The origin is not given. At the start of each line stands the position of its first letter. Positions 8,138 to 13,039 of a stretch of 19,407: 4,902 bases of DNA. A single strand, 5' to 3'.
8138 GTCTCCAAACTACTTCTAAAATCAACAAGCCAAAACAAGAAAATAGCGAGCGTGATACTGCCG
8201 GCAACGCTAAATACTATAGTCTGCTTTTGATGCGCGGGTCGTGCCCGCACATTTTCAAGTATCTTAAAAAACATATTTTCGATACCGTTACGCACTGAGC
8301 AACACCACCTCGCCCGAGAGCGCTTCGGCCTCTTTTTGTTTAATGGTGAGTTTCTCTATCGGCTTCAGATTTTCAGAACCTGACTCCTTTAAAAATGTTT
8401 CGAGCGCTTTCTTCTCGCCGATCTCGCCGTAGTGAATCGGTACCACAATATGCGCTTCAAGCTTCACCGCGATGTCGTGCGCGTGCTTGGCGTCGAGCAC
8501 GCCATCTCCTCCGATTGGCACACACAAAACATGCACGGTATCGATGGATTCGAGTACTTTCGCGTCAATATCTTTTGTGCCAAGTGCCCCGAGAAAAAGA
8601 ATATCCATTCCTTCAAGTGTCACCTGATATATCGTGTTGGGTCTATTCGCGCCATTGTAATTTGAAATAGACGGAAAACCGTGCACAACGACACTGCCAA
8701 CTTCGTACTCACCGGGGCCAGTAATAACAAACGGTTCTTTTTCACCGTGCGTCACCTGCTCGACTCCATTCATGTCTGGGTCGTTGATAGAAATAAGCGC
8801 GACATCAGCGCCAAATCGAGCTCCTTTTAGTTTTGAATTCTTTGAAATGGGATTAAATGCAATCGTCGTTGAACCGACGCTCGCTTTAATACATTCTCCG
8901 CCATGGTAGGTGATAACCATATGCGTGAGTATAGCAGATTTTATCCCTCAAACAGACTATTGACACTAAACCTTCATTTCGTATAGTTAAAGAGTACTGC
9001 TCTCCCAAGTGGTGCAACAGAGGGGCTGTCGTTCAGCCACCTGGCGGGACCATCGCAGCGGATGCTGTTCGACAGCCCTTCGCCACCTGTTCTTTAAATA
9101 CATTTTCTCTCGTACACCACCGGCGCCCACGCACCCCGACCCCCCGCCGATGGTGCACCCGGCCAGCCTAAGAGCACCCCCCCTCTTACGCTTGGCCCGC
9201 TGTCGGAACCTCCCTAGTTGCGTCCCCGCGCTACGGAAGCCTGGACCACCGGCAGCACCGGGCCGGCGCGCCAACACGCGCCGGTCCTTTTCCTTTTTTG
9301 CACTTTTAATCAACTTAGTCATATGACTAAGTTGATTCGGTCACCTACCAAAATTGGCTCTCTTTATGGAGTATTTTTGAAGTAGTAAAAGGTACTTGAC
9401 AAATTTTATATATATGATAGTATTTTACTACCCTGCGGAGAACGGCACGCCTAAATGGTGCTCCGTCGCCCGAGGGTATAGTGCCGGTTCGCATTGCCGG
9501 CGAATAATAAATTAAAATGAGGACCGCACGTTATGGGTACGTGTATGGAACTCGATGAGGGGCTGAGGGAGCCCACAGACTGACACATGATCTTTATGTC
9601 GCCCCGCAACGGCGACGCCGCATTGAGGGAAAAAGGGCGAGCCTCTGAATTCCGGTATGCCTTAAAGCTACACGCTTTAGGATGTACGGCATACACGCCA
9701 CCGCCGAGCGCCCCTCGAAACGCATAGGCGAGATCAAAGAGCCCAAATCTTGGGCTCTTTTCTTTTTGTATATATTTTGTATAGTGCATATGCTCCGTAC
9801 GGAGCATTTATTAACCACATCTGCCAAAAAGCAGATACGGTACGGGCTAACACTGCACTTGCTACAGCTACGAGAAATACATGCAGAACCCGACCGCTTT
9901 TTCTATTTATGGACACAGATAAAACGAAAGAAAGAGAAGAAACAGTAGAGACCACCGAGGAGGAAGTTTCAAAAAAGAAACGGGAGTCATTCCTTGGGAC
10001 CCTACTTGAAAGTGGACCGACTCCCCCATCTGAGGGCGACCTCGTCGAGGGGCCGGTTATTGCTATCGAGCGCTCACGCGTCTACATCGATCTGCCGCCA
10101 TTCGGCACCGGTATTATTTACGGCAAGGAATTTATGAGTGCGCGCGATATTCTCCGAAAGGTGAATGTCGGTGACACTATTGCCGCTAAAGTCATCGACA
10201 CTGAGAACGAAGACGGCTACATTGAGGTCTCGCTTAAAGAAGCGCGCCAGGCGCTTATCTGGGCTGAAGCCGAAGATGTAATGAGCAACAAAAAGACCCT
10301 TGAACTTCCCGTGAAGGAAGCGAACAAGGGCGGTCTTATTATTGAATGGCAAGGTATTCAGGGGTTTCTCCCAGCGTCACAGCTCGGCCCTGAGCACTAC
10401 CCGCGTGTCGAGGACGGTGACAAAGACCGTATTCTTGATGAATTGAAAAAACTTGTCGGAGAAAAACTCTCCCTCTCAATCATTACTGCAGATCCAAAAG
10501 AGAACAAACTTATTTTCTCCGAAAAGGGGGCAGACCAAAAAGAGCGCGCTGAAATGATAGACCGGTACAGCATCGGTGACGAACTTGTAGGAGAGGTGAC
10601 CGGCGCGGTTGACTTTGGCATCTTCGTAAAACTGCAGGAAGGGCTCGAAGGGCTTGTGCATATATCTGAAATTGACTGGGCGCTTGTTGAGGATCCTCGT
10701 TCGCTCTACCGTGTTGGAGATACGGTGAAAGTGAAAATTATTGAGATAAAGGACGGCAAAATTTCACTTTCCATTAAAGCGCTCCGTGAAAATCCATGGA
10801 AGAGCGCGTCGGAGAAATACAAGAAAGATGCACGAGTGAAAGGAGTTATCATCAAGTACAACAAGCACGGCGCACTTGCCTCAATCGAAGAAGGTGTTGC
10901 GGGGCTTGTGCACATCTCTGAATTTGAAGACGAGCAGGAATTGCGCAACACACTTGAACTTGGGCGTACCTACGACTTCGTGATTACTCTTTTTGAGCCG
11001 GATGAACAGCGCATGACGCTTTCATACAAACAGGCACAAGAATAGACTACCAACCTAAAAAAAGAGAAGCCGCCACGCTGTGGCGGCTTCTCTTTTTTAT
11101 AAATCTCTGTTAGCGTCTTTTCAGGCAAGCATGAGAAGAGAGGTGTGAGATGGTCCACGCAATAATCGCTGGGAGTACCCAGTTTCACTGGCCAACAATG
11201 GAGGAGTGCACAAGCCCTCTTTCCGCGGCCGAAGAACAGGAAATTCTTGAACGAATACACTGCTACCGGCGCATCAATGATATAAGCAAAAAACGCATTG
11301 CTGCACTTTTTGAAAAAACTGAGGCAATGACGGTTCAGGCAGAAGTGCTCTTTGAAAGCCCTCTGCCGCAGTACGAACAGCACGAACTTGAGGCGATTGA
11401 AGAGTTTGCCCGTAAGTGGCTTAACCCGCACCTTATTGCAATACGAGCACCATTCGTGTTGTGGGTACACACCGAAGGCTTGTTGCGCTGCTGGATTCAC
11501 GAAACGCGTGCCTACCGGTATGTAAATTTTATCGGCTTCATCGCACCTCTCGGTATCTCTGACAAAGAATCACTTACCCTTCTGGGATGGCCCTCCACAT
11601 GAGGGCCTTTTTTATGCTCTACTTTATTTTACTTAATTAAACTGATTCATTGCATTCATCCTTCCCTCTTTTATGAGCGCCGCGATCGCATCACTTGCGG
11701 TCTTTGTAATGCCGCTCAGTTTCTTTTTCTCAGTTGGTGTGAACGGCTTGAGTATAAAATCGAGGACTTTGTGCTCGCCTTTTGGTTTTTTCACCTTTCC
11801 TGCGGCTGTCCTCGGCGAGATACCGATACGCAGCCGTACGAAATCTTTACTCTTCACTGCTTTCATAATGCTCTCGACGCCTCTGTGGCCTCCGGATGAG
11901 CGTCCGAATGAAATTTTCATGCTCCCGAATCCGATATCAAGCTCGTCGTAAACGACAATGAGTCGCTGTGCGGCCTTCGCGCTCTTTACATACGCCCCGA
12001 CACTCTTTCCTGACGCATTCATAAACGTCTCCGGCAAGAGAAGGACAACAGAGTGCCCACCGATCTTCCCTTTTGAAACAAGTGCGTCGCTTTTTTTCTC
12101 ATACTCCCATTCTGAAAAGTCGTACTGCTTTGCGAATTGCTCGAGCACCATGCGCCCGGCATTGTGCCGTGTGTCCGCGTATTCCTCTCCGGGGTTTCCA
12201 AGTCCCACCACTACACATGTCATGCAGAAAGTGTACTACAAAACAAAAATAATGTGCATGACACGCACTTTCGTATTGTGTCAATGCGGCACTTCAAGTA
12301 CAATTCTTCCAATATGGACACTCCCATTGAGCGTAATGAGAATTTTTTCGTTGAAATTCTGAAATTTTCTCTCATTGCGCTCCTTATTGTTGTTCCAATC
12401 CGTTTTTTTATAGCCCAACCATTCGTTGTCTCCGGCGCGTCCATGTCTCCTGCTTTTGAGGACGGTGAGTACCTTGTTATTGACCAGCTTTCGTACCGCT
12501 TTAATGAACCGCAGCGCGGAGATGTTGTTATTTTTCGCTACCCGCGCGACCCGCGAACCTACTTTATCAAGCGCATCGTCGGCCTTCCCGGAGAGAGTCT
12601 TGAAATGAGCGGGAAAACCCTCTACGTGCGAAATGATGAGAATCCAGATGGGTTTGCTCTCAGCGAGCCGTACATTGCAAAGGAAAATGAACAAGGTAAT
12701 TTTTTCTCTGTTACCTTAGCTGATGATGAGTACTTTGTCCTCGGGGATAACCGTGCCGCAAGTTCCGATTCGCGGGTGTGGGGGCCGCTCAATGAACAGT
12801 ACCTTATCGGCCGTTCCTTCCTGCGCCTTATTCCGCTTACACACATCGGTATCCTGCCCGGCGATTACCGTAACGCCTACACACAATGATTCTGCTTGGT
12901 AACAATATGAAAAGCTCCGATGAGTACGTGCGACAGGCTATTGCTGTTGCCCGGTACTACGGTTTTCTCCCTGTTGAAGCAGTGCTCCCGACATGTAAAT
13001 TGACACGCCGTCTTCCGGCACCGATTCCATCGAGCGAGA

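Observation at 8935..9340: GC-rich non-coding island with a near-consensus promoter and strong terminator: an unclassified structured RNA gene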

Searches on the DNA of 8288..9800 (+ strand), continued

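Call 85: search_with_rna_model(model_id=R1, sources=[L002, L003, L004, L005, L006, L007, L008, L012, L013, L016, L017, L018, L019, L020, L021, L022, L024, L025, L026, L027, L028, L030, L031, L032, L033, L034, L036, L038, L039, L040, L043, L044, L045, L046, L047, L048, L049, L050, L051, L052, L053, L054, L055, L056, L057, L058, L059, L060, L061, L062, L063, L064, L065, L066, L067, L068, L069, L070, L071, L072, L073, L074, L075, L076, L077, L078, L079, L080, L081, L082, L083, L084, L085, L086, L087, L088, L089, L090, L091, L092, L093, L094, L095, L096, L098, window], max_evalue=10)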
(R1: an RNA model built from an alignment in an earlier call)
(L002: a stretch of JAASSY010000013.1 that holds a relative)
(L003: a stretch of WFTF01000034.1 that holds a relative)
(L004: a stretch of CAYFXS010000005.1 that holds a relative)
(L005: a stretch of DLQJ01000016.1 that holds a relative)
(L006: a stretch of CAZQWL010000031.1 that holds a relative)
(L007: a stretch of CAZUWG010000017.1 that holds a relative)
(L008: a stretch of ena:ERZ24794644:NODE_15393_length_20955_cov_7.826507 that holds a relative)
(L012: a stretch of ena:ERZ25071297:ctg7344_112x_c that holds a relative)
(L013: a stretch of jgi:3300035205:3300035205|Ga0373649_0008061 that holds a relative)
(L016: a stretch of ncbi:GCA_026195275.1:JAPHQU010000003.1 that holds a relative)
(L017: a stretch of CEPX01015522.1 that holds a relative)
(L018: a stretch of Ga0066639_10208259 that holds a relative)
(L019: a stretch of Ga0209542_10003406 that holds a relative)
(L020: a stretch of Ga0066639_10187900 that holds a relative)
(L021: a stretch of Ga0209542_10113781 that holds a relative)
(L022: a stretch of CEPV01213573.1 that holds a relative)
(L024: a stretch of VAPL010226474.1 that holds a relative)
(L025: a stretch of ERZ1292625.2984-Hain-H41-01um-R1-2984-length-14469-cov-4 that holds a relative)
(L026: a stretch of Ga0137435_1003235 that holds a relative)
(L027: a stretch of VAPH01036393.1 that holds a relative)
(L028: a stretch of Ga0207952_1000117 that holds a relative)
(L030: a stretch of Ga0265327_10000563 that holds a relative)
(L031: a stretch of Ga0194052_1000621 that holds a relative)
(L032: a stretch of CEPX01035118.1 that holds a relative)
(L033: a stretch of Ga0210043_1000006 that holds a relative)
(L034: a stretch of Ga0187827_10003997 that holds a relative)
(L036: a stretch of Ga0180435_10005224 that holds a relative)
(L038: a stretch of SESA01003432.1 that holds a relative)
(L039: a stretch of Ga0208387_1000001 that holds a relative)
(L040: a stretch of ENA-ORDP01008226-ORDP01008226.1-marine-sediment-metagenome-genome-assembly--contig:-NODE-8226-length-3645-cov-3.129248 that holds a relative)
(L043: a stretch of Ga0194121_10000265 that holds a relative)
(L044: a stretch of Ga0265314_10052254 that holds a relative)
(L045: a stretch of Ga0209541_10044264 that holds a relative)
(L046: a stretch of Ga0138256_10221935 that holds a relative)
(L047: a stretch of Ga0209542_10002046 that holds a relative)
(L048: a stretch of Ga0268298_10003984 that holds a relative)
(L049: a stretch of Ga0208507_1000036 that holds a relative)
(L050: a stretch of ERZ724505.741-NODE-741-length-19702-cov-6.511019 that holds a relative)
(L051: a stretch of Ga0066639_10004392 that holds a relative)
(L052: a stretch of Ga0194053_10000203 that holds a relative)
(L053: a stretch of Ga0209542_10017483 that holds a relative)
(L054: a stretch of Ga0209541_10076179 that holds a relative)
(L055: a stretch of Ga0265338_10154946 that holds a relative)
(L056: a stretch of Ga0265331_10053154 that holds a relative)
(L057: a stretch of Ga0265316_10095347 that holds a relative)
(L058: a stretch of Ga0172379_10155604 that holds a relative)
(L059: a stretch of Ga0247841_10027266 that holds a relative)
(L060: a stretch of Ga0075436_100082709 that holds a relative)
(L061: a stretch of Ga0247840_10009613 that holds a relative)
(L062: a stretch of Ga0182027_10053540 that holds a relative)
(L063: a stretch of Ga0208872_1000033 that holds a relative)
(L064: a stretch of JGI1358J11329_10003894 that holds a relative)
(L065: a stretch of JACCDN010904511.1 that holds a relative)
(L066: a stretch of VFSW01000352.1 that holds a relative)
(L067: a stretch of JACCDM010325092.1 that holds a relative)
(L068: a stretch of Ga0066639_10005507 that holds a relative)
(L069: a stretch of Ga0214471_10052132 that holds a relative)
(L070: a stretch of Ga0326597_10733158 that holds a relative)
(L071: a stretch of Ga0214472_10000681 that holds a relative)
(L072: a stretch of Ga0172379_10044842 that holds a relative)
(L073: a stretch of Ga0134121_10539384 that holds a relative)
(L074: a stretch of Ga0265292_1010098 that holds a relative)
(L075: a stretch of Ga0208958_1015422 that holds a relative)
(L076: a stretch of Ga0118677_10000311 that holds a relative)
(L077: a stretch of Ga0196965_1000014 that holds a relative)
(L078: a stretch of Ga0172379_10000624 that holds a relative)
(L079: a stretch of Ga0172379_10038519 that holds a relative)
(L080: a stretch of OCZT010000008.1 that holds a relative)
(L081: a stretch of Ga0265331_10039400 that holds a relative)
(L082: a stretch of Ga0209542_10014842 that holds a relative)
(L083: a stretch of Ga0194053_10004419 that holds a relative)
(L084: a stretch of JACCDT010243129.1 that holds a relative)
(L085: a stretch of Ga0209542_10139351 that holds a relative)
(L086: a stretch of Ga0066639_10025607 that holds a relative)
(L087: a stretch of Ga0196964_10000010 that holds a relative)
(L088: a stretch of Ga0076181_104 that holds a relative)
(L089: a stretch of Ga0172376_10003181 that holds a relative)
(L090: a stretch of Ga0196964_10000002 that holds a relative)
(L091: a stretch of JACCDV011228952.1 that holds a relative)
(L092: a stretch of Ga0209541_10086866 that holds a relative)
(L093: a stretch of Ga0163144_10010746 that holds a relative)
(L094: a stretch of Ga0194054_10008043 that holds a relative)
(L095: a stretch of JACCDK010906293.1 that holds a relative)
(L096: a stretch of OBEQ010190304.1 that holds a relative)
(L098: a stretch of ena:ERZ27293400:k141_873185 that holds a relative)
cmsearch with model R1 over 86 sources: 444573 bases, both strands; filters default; matches with E-value up to 10: 2.
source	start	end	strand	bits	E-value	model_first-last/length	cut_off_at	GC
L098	18878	19031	+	186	1.9e-33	1-154/154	no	0.7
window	9105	9258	+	186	1.9e-33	1-154/154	no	0.7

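Call 87: search_rna_families(source=L016, start=2700, end=2950, threshold=evalue, max_evalue=10, show_alignments=2)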
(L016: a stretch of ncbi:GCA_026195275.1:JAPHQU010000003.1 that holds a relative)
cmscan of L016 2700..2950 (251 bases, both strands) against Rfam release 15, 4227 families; matches with E-value up to 10: 9.
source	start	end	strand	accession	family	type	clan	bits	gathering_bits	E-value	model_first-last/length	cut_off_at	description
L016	2810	2878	-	RF01066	6C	Cis-reg;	-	23.8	47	0.28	1-75/75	no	6C RNA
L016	2786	2811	+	RF03665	MIR4359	Gene; miRNA;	-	21.2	75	0.11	22-47/67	no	MIR4359 microRNA precursor family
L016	2741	2885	-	RF02634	EF3314_EF3315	Gene; sRNA;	-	20.6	100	0.0085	1-141/141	no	Enterococcus sRNA EF3314_EF3315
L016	2779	2811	-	RF00992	mir-593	Gene; miRNA;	-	16.7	100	0.5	1-100/100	no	mir-593 microRNA precursor family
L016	2779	2865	-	RF02837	anti-hemB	Gene; sRNA;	-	14.2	49.5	0.57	1-81/81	no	Burkholderia RNA 7 (anti-hemB)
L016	2781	2847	+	RF02134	HTT-AS1_1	Gene; lncRNA;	-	12.7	200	3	150-230/230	no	HTT antisense RNA 1 conserved region 1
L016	2786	2875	+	RF02247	Six3os1_2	Gene; lncRNA;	-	12.4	80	2.7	129-217/217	no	Six3os1 conserved region 2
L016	2792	2805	-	RF01716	PhotoRC-I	Cis-reg;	-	12.1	45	0.99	31-44/44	no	PhotoRC-I RNA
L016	2842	2947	+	RF01930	bxd_2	Gene; lncRNA;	-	10.5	80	3.8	1-91/91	no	Bithoraxoid conserved region 2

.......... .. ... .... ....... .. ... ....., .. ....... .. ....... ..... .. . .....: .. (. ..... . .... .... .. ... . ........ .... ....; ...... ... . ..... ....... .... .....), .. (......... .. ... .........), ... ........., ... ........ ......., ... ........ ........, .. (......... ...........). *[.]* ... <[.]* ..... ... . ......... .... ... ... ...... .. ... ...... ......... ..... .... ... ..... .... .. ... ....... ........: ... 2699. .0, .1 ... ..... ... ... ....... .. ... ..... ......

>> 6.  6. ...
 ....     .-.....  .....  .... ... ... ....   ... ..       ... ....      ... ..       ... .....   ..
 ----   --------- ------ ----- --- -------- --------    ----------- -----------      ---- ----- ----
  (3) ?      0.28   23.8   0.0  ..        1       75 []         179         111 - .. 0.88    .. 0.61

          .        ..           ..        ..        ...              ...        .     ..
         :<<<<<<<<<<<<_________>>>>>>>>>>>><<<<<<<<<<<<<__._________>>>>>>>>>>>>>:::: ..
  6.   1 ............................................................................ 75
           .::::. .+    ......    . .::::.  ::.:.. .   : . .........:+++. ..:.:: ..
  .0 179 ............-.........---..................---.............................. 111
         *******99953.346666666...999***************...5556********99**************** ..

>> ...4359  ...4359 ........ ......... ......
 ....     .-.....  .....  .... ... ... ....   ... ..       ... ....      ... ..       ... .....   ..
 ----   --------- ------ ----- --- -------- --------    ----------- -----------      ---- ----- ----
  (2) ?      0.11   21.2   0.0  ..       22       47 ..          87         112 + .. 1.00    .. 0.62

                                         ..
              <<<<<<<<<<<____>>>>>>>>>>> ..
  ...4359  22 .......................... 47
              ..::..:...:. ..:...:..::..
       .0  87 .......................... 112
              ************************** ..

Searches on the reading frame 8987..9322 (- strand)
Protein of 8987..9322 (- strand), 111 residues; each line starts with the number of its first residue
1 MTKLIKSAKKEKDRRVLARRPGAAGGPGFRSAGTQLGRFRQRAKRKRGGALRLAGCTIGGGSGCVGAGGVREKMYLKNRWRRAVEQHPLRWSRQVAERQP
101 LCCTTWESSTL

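Call 8: search_protein_families(library=pfam, proteins=[window:8987-9322:-], max_evalue=0.01)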
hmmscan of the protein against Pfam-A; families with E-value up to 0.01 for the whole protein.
window:8987-9322:- (111 aa): 0 families

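Call 71: list_cluster_members(proteins=[window:8987-9322:-, window:9009-9326:+, window:9451-9807:-, window:11150-11602:+])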
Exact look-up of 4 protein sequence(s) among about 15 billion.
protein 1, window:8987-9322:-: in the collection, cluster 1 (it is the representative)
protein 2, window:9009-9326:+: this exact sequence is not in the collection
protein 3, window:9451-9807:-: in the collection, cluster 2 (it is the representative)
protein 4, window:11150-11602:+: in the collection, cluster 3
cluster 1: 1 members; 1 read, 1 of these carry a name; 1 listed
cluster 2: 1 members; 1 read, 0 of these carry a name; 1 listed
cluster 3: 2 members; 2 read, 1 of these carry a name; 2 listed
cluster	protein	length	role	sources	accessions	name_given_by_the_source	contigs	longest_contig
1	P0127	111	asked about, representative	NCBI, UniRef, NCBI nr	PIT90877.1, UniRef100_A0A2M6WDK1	hypothetical protein COU17_03455 [Candidatus Kaiserbacteria bacterium ... | Uncharacterized protein n=1 Tax=Candidatus Kaiserbacteria bacterium ... | MAG: hypothetical protein COU17_03455 [Candidatus Kaiserbacteria bacterium ...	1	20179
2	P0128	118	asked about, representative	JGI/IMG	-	-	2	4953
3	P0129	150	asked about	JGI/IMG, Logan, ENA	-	-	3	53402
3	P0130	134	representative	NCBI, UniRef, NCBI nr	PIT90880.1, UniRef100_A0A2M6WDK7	hypothetical protein COU17_03470 [Candidatus Kaiserbacteria bacterium ... | Uncharacterized protein n=1 Tax=Candidatus Kaiserbacteria bacterium ... | MAG: hypothetical protein COU17_03470 [Candidatus Kaiserbacteria bacterium ...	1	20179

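Call 79: search_protein_representatives(protein=window:8987-9322:-)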
Query: 111 residues. Proteins with E-value up to 0.001 (for the whole library): 2; up to 1e-10: 1; up to 1e-30: 1. The best 2 are listed.
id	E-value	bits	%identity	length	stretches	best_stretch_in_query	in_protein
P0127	7.0e-67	239.0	100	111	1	1-111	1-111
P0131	6.4e-04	36.2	28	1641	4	48-88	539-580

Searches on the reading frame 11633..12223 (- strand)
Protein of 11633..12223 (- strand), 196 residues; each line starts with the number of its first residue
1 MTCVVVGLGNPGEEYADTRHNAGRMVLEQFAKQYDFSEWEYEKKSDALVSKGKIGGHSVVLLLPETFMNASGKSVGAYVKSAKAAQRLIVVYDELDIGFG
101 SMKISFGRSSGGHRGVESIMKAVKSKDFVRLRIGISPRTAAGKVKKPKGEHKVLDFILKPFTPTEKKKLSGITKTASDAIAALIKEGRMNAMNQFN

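Call 18: search_protein_families(library=pfam, proteins=[window:11633-12223:-], max_evalue=0.001)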
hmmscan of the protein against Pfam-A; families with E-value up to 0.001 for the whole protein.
window:11633-12223:- (196 aa): 1 family
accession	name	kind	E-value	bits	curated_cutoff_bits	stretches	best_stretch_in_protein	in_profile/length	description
PF01195.25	Pept_tRNA_hydro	-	1.1e-55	188.7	27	1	4-196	1-183/183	Peptidyl-tRNA hydrolase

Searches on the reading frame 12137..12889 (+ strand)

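Call 18: search_protein_families(library=pfam, proteins=[window:12137-12889:+], max_evalue=0.001)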
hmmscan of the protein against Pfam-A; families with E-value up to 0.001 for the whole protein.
window:12137-12889:+ (250 aa): 2 families
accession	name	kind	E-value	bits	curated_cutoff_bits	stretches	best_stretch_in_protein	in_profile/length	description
PF10502.14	Peptidase_S26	-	4.6e-44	150.8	22.9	1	73-231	3-167/168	Signal peptidase, peptidase S26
PF00717.28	Peptidase_S24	-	6e-05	23.2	23.3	1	97-149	39-84/116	Peptidase S24-like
